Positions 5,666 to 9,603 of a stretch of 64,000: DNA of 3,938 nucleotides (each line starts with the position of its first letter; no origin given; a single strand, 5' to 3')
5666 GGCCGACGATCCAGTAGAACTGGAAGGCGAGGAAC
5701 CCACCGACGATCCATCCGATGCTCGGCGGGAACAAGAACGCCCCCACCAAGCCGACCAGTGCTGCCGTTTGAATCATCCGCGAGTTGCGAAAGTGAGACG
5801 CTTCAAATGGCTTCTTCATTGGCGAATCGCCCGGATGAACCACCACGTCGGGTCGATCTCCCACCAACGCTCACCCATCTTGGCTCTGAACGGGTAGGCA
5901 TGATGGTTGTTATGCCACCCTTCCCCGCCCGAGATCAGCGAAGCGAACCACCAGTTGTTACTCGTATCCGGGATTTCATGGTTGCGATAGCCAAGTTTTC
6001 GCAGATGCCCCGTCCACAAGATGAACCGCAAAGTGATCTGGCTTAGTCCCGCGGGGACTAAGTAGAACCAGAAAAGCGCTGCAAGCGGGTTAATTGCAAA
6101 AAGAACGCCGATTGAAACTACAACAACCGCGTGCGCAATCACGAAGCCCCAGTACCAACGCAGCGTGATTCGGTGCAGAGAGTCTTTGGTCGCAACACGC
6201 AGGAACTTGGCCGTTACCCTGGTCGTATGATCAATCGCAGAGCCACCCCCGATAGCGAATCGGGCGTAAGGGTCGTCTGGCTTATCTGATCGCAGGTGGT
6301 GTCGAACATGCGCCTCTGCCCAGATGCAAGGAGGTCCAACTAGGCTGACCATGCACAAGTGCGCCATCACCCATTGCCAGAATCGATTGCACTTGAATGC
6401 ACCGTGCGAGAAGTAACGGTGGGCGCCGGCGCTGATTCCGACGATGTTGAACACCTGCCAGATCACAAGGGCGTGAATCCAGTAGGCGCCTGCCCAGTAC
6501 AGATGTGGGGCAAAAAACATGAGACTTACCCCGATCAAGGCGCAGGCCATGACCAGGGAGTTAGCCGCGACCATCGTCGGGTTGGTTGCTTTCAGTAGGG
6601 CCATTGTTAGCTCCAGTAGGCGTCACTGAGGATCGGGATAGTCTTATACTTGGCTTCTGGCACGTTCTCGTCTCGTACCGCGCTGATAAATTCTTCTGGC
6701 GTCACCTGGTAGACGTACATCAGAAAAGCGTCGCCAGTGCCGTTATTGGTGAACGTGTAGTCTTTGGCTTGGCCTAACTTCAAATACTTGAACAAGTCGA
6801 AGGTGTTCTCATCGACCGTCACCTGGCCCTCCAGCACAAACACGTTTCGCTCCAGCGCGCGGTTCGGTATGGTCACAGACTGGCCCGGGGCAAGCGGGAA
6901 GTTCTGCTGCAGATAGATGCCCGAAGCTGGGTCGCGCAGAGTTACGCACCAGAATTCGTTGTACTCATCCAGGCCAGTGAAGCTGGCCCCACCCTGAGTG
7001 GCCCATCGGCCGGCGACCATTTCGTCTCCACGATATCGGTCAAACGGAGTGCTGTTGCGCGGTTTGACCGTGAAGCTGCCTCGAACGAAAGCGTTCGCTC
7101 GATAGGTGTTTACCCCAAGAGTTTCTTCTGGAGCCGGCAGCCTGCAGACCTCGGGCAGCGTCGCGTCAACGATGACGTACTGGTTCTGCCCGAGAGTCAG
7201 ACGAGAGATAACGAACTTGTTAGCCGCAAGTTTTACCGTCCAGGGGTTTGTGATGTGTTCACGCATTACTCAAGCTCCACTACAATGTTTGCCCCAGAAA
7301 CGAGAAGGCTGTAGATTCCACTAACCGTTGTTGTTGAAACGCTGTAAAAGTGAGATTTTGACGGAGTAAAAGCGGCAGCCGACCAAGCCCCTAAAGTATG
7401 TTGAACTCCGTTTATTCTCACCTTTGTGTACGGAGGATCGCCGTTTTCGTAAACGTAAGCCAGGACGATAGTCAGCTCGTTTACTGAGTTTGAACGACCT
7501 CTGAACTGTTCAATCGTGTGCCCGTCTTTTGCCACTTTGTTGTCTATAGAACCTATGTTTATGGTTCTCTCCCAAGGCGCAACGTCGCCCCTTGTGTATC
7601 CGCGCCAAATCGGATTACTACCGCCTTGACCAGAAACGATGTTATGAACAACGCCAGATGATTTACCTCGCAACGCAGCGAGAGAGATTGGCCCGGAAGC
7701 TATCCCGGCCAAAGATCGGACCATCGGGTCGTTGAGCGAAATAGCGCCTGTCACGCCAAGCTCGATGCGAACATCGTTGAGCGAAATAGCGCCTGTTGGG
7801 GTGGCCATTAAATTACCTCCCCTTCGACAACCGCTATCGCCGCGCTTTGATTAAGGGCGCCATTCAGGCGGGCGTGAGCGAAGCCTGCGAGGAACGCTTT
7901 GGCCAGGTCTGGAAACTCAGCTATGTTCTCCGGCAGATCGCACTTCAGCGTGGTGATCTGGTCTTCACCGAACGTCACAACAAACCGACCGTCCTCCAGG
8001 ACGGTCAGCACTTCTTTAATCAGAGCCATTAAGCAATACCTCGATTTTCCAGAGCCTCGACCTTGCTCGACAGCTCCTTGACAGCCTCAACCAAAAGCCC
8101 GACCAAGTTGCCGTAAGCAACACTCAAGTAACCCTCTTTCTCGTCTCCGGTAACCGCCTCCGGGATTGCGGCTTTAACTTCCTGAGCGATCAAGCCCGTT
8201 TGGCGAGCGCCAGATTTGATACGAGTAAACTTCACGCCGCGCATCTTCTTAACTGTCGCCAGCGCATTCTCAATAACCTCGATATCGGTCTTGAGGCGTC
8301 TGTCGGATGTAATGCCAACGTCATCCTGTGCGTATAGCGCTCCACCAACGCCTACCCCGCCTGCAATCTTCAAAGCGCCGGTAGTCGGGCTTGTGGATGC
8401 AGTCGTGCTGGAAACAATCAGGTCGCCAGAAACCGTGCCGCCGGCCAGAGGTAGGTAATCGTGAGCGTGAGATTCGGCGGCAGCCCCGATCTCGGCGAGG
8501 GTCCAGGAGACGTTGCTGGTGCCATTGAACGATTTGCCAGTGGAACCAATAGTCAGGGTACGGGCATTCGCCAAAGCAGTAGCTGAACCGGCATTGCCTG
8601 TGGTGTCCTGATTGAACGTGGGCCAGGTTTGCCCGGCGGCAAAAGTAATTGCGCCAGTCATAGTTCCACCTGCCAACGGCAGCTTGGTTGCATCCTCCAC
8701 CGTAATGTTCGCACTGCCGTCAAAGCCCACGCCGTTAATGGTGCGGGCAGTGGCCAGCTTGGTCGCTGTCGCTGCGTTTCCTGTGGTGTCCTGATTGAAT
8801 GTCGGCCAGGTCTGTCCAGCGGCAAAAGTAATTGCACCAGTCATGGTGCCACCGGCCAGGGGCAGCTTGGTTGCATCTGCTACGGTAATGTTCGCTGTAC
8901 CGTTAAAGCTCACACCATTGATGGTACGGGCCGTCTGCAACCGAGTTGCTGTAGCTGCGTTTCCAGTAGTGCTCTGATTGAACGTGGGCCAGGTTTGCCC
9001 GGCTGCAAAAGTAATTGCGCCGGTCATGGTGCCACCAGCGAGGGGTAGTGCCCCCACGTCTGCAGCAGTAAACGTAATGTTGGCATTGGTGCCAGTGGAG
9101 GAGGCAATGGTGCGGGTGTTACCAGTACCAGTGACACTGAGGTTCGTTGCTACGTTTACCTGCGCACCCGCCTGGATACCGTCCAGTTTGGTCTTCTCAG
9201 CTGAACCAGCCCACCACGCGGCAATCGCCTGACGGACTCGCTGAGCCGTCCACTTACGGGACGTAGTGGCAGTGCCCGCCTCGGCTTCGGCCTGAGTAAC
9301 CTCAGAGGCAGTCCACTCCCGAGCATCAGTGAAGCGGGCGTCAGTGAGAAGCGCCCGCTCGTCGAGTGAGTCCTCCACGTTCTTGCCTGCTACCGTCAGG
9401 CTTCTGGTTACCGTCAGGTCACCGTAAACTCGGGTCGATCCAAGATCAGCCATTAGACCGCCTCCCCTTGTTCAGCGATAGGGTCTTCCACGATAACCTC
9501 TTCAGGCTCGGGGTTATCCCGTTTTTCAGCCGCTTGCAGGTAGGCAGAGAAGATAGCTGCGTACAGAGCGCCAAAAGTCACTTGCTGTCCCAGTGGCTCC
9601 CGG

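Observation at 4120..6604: Late-operon lipid-modifying module: two tandem His-box desaturases plus an HxxxDG acyltransferase-like gene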

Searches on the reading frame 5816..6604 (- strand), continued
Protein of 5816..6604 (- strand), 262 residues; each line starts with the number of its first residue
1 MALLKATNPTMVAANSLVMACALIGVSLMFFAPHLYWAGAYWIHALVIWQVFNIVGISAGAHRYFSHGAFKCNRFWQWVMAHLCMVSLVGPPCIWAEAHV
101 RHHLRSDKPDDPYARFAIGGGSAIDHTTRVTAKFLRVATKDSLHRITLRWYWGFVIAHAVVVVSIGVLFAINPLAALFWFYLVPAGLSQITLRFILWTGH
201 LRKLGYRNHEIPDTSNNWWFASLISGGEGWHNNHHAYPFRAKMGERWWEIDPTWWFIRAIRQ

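Call 75: find_encoding_contigs(protein=P0032, flank=8000, max_places=2)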
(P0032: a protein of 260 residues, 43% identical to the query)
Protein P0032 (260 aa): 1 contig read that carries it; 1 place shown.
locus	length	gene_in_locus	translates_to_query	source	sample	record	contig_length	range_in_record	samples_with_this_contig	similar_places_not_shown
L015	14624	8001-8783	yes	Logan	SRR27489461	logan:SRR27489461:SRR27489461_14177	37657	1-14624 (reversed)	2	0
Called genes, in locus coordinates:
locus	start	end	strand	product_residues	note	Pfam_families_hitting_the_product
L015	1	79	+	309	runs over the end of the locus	-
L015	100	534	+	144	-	-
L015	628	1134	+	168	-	-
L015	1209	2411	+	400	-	PF00303:Thymidylat_synt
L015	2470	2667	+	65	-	-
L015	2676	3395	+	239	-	PF13876:Phage_gp49_66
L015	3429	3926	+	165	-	-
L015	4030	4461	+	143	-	-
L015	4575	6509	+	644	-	PF04917:Shufflon_N, PF13884:Peptidase_S74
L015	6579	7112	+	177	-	-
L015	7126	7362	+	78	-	-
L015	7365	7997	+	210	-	-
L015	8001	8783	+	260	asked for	PF00487:FA_desaturase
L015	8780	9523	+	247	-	PF00487:FA_desaturase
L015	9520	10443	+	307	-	-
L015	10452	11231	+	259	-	PF00487:FA_desaturase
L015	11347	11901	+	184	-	-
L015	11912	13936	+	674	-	-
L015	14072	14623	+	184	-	?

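Call 91: search_protein_families(library=padloc, max_evalue=0.01, proteins=[window:5816-6604:-])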
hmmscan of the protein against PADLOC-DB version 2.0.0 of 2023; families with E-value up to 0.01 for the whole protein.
window:5816-6604:- (262 aa): 0 families

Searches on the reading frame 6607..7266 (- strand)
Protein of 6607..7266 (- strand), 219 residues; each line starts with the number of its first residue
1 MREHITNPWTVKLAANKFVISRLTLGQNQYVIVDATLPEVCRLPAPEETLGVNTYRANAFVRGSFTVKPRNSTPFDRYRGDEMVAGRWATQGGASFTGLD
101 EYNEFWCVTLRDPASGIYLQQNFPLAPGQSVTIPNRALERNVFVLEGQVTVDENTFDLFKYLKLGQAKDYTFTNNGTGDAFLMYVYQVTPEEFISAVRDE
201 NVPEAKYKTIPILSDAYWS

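Call 3: search_protein_families(library=pfam, max_evalue=1, proteins=[window:6607-7266:-])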
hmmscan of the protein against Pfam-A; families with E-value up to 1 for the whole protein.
window:6607-7266:- (219 aa): 2 families
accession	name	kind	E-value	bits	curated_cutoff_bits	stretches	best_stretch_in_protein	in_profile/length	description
PF20835.2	PA_Ig-like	-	0.02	15.1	27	0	183-215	116-150/155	Anthrax protective antigen, immunoglobulin-like domain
PF05726.19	Pirin_C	-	0.16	12.8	27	1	123-175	4-59/103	Pirin C-terminal cupin domain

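Call 4: search_protein_families(library=phrogs, max_evalue=0.01, proteins=[window:6607-7266:-])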
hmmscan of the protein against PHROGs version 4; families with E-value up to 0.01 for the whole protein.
window:6607-7266:- (219 aa): 0 families

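Call 6: search_protein_families(library=ncbifam, max_evalue=0.1, proteins=[window:6607-7266:-])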
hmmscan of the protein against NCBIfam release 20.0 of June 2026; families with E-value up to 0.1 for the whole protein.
window:6607-7266:- (219 aa): 0 families

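Call 43: search_solved_structures(query=A3, max_evalue=10, show_alignments=2)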
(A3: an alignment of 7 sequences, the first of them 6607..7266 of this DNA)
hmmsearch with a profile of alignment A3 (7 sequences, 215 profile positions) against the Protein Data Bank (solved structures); distinct sequences matched with E-value up to 10: 0.

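Call 44: find_homologous_proteins(query=A3, max_evalue=0.001)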
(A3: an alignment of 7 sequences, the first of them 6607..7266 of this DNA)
Query A3 (7 sequences) (219 aa, profile of the alignment): 18 proteins with E <= 0.001 among 4591 candidates.
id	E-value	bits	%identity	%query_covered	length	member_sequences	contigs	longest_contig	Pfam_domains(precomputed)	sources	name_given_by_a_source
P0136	2.2e-105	369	100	100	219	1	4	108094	-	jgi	-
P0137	7.0e-103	361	81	100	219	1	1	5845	-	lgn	-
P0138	2.9e-100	352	38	93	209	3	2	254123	-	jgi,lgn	jgi:hypothetical protein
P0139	4.1e-99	349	38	94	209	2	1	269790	-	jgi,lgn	-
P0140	1.1e-96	341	39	90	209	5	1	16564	-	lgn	-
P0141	3.0e-96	339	38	93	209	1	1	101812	-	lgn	-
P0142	7.1e-94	331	38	93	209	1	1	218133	-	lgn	-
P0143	3.5e-93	329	57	100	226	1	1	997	-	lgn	-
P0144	3.9e-91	322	55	100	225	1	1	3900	-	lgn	-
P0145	4.0e-88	313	56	99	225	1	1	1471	-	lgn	-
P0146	6.0e-88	312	54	100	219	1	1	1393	-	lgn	-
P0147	1.4e-87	311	37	90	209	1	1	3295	-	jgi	-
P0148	1.1e-82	295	50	98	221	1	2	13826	-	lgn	-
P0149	3.1e-75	270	37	87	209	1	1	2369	-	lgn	-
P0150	1.9e-72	261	53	97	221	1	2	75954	-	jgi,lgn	jgi:hypothetical protein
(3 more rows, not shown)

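Call 66: search_protein_families(library=pfam, alignment_id=A3, max_evalue=1)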
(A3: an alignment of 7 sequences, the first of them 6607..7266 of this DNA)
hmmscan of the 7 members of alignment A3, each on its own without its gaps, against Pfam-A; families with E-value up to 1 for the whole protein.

A. member 1, window:6607-7266:- (219 aa): 2 families
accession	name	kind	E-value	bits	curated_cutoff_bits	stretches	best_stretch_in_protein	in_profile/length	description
PF20835.2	PA_Ig-like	-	0.02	15.1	27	0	183-215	116-150/155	Anthrax protective antigen, immunoglobulin-like domain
PF05726.19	Pirin_C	-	0.16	12.8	27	1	123-175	4-59/103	Pirin C-terminal cupin domain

B. families by the number of members that match (of 7 scanned): 4 families
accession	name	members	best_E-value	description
PF05726.19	Pirin_C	6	0.013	Pirin C-terminal cupin domain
PF04962.18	KduI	3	0.076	KduI/IolB family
PF20835.2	PA_Ig-like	1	0.02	Anthrax protective antigen, immunoglobulin-like domain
PF24199.1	DUF7424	1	0.13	Domain of unknown function (DUF7424)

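Call 78: find_encoding_contigs(protein=P0141, flank=7000, max_places=1)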
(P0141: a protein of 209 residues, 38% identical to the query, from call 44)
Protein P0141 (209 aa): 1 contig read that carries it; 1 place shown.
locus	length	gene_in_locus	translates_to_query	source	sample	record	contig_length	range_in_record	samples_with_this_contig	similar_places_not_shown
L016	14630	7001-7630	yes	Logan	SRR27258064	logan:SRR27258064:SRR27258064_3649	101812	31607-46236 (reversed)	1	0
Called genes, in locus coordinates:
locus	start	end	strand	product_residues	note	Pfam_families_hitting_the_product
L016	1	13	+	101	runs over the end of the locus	-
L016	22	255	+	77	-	-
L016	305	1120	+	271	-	-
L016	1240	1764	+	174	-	-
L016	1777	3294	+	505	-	-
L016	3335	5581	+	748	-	PF13884:Peptidase_S74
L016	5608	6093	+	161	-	-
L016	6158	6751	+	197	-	-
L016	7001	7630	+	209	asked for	-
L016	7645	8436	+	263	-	PF00487:FA_desaturase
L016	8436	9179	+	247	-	PF00487:FA_desaturase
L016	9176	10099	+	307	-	-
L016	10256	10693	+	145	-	PF07087:DUF1353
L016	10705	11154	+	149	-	PF00565:SNase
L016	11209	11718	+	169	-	-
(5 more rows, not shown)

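Call 79: find_encoding_contigs(protein=P0148, flank=7000, max_places=1)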
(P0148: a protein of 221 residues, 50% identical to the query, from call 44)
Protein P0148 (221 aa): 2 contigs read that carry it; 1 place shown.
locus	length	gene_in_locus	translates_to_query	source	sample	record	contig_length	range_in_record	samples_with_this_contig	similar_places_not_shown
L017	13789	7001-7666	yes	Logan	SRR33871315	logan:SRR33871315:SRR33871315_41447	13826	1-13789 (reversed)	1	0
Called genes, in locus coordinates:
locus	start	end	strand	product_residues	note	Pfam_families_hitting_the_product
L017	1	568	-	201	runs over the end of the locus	?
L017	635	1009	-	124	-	-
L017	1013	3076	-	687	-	-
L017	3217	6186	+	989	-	PF03406:Phage_fiber_2, PF22337:Phage_fiber_rpt (weak), PF13884:Peptidase_S74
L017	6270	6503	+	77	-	-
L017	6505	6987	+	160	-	-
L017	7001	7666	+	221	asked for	-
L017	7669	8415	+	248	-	PF00487:FA_desaturase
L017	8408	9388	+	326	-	-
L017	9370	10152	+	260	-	PF00487:FA_desaturase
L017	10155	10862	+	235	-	PF00487:FA_desaturase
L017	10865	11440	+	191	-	-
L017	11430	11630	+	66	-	PF07883:Cupin_2 (faint)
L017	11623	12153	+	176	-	PF05118:Asp_Arg_Hydrox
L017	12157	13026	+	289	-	PF02569:Pantoate_ligase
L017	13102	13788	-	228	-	?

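Call 80: search_protein_families(library=pfam, max_evalue=0.1, proteins=[L017:7001-7666:+, L017:7669-8415:+, L017:8408-9388:+, L017:9370-10152:+, L017:10155-10862:+, L017:10865-11440:+, L017:11430-11630:+, L017:11623-12153:+, L017:12157-13026:+, L017:6505-6987:+])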
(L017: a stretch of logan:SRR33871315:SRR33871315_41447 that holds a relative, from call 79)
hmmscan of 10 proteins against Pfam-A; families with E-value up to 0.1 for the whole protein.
L017:7001-7666:+ (221 aa): 1 family
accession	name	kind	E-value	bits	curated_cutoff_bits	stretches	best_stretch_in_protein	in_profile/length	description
PF05726.19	Pirin_C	-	0.026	15.3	27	1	128-187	5-65/103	Pirin C-terminal cupin domain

L017:7669-8415:+ (248 aa): 1 family
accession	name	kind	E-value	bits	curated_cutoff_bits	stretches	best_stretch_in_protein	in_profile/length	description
PF00487.30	FA_desaturase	-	5.7e-20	72.6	29.7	1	29-229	2-230/253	Fatty acid desaturase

L017:8408-9388:+ (326 aa): 0 families

L017:9370-10152:+ (260 aa): 1 family
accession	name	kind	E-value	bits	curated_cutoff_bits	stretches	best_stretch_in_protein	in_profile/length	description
PF00487.30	FA_desaturase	-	6.8e-11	42.8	29.7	1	38-252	3-237/253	Fatty acid desaturase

L017:10155-10862:+ (235 aa): 1 family
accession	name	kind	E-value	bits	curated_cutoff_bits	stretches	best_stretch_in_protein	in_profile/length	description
PF00487.30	FA_desaturase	-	8.7e-14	52.3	29.7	1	30-224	3-229/253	Fatty acid desaturase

L017:10865-11440:+ (191 aa): 0 families

L017:11430-11630:+ (66 aa): 5 families
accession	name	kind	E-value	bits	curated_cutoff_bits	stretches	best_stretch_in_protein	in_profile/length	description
PF07883.17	Cupin_2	-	2.7e-06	27.4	27.2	1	26-58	21-53/70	Cupin domain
PF05899.18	Cupin_3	-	0.00063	19.8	23.5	1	19-63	22-66/74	EutQ-like cupin domain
PF02362.26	B3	-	0.0082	16.5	30.1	1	5-25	70-91/101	B3 DNA binding domain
PF06339.18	Ectoine_synth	-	0.038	14.7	27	1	1-57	33-91/127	Ectoine synthase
PF06719.19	AraC_N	-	0.098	12.7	24.2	0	28-63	27-62/150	AraC-type transcriptional regulator N-terminus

L017:11623-12153:+ (176 aa): 2 families
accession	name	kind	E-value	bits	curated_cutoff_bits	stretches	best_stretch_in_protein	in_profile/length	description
PF05118.21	Asp_Arg_Hydrox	-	1.9e-27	96.5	22.6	1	27-158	17-155/157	Aspartyl/Asparaginyl beta-hydroxylase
PF07883.17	Cupin_2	-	0.028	14.5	27.2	1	112-154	26-67/70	Cupin domain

L017:12157-13026:+ (289 aa): 1 family
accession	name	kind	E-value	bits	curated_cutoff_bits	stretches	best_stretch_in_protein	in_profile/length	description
PF02569.21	Pantoate_ligase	-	1.2e-66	225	20.7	1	3-278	2-267/268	Pantoate-beta-alanine ligase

L017:6505-6987:+ (160 aa): 0 families

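Call 91: search_protein_families(library=padloc, max_evalue=0.01, proteins=[window:6607-7266:-])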
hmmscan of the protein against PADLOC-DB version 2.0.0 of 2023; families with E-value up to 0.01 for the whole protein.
window:6607-7266:- (219 aa): 0 families

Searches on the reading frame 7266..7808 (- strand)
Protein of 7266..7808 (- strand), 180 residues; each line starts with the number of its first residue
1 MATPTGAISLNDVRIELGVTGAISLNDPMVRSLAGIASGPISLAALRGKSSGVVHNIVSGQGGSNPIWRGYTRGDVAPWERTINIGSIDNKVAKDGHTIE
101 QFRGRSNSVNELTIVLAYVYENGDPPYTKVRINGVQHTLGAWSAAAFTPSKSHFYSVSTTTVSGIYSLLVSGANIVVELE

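Call 3: search_protein_families(library=pfam, max_evalue=1, proteins=[window:7266-7808:-])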
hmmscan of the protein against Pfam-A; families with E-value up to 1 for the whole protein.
window:7266-7808:- (180 aa): 0 families

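Call 4: search_protein_families(library=phrogs, max_evalue=0.01, proteins=[window:7266-7808:-])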
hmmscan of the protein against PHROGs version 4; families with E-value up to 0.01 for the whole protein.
window:7266-7808:- (180 aa): 2 families
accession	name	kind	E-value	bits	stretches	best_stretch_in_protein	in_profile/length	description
phrog_26817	-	unknown function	1.1e-11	46.2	1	4-60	5-61/177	-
phrog_26746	-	unknown function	0.00012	22.5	1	4-61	5-65/247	-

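Call 6: search_protein_families(library=ncbifam, max_evalue=0.1, proteins=[window:7266-7808:-])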
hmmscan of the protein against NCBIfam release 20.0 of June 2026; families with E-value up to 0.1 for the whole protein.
window:7266-7808:- (180 aa): 0 families

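Call 91: search_protein_families(library=padloc, max_evalue=0.01, proteins=[window:7266-7808:-])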
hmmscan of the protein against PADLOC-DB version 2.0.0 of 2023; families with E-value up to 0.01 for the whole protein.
window:7266-7808:- (180 aa): 0 families

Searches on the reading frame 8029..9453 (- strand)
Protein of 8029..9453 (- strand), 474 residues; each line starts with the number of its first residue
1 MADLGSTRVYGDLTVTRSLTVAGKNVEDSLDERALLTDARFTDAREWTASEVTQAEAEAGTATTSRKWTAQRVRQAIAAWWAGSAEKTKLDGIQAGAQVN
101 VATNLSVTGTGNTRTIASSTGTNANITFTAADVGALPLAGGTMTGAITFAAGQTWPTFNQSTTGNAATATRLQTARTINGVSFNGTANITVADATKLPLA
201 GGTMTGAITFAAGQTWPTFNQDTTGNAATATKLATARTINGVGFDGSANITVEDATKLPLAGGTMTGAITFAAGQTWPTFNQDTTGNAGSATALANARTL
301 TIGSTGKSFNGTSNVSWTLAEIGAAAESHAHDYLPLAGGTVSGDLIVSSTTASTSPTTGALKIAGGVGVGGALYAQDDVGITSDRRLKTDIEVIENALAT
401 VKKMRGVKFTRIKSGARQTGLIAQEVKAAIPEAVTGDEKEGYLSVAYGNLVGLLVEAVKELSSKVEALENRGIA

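Call 3: search_protein_families(library=pfam, max_evalue=1, proteins=[window:8029-9453:-])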
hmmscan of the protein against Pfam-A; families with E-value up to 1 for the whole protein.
window:8029-9453:- (474 aa): 1 family
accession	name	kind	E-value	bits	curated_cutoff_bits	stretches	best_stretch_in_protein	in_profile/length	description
PF13884.11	Peptidase_S74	-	7.2e-16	58.7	22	1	383-435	1-58/58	Chaperone of endosialidase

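Call 4: search_protein_families(library=phrogs, max_evalue=0.01, proteins=[window:8029-9453:-])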
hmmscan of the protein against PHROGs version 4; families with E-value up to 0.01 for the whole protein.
window:8029-9453:- (474 aa): 48 families (the best 25 are shown)
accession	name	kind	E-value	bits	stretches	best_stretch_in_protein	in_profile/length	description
phrog_21722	-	tail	2.1e-33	116.8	2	369-471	466-567/576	long tail fiber protein distal subunit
phrog_5668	-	tail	2e-32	113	1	52-471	1185-1557/1567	tail fiber protein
phrog_11011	-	tail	2.5e-32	112.8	1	365-471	1163-1276/1291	long tail fiber protein distal subunit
phrog_22609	-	tail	5.5e-32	111.5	3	345-468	1045-1173/1184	tail fiber protein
phrog_20242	-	tail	1.5e-31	110.7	2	162-211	393-442/1025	tail fiber protein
phrog_6722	-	tail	1.1e-29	104.4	2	218-409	318-424/974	tail fiber protein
phrog_8215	-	tail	1.7e-26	93.9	1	60-471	589-995/1000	baseplate wedge initiator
phrog_25848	-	tail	8.7e-26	91.3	1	365-471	487-590/598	tail fiber protein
phrog_1699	-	tail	2.2e-24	87.1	1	138-470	692-989/1000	long tail fiber protein distal subunit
phrog_26292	-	tail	3.9e-23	82.3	3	259-359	248-343/1190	tail fiber protein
phrog_25788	-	tail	9e-23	81.7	1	370-470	500-601/603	tail fiber protein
phrog_3299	-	unknown function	5.1e-21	74.9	1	157-256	730-808/1385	-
phrog_33119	-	tail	6.3e-21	75.6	1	341-471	511-633/643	long tail fiber protein distal subunit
phrog_18186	-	tail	1.6e-20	74.3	1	100-470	300-572/582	baseplate wedge subunit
phrog_28992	-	unknown function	1.9e-19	71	1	357-465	224-329/343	-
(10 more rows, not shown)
